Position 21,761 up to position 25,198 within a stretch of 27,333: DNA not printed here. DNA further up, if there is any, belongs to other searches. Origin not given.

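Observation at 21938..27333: Candidate amylosome-like surface complex: dockerin-tailed GH13 amylase, cohesin-like lipoprotein and glucan-binding-type lipoprotein in one coupled operon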

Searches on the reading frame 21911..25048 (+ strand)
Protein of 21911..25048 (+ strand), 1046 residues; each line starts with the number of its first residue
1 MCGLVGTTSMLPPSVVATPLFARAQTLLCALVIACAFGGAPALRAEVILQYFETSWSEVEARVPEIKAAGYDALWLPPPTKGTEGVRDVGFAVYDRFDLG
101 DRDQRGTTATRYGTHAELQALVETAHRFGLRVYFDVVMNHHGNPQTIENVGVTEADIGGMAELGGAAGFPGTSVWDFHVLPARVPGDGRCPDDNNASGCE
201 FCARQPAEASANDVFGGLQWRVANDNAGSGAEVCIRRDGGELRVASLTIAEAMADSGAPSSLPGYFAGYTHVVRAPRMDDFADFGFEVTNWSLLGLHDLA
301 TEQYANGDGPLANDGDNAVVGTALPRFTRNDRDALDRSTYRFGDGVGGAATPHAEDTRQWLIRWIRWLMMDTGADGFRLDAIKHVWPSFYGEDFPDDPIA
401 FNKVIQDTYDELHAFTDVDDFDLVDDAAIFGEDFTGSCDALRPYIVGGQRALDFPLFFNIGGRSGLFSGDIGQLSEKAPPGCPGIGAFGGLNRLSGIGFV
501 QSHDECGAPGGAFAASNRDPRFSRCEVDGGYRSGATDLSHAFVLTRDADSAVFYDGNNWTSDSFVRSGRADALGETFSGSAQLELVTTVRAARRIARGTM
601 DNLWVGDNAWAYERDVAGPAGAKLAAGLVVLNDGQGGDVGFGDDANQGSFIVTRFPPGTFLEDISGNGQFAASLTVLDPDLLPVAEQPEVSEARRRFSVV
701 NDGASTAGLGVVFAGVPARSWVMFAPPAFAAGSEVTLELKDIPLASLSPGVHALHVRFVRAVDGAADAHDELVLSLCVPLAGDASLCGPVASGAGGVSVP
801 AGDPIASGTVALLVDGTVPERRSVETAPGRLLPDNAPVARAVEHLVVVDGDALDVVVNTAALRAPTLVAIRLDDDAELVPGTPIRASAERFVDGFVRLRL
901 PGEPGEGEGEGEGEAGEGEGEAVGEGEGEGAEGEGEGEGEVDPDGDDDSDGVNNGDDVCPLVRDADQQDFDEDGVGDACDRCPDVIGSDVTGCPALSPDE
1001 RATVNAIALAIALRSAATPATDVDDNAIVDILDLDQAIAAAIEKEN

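Call 7: search_protein_families(library=pfam, proteins=[window:21911-25048:+], max_evalue=1)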
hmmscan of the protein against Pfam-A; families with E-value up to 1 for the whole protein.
window:21911-25048:+ (1046 aa): 2 families
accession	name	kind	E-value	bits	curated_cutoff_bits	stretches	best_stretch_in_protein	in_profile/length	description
PF00128.31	Alpha-amylase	-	1.6e-13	51.2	22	2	64-144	26-95/446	Alpha amylase, catalytic domain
PF02412.23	TSP_3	-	0.054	13.6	25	1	964-984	10-30/36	Thrombospondin type 3 repeat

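Call 8: search_protein_families(library=ncbifam, proteins=[window:21911-25048:+], max_evalue=1)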
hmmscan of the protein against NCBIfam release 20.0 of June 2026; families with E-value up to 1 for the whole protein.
window:21911-25048:+ (1046 aa): 27 families (the best 25 are shown)
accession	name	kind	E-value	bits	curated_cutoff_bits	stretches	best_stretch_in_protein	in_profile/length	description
NF006969.0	PRK09441.1-2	equivalog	5.5e-37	127.8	382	2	46-156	4-120/483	alpha-amylase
NF006970.0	PRK09441.1-3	equivalog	2.6e-34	118.7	516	2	54-143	55-144/466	alpha-amylase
NF006972.0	PRK09441.1-5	equivalog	2.4e-29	102.2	804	2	43-156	31-150/514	alpha-amylase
NF006968.0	PRK09441.1-1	equivalog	2e-27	95.7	389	2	55-155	20-120/495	alpha-amylase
NF006971.0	PRK09441.1-4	equivalog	3.1e-25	88.9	781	2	49-156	7-120/484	alpha-amylase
NF007060.0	PRK09505.2-5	equivalog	7.4e-12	44.1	790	2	58-144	236-325/690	alpha-amylase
NF007052.0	PRK09505.1-2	equivalog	8e-10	37.5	749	2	108-143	283-318/677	alpha-amylase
NF007053.0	PRK09505.1-3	equivalog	2.8e-09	35.7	1269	2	110-143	287-320/687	alpha-amylase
NF007059.0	PRK09505.2-4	equivalog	2.9e-09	35.8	865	2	110-143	285-318/683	alpha-amylase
NF007057.0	PRK09505.2-2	equivalog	6.1e-09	34.6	931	2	66-143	248-328/694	alpha-amylase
TIGR02402.1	trehalose_TreZ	equivalog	1.6e-08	33.3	538.8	1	109-142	154-187/545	malto-oligosyltrehalose trehalohydrolase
NF007051.0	PRK09505.1-1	equivalog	1.7e-08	32.9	864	1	59-143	241-328/686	alpha-amylase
NF007054.0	PRK09505.1-4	equivalog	2e-08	33.1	1385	2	92-143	268-318/676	alpha-amylase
NF007055.0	PRK09505.1-6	equivalog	3.2e-08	32.3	1458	1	68-144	239-318/675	alpha-amylase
NF051899.1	BetGalacBglAAgro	equivalog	4.2e-08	32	900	1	59-142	30-102/537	beta-galactosidase BglA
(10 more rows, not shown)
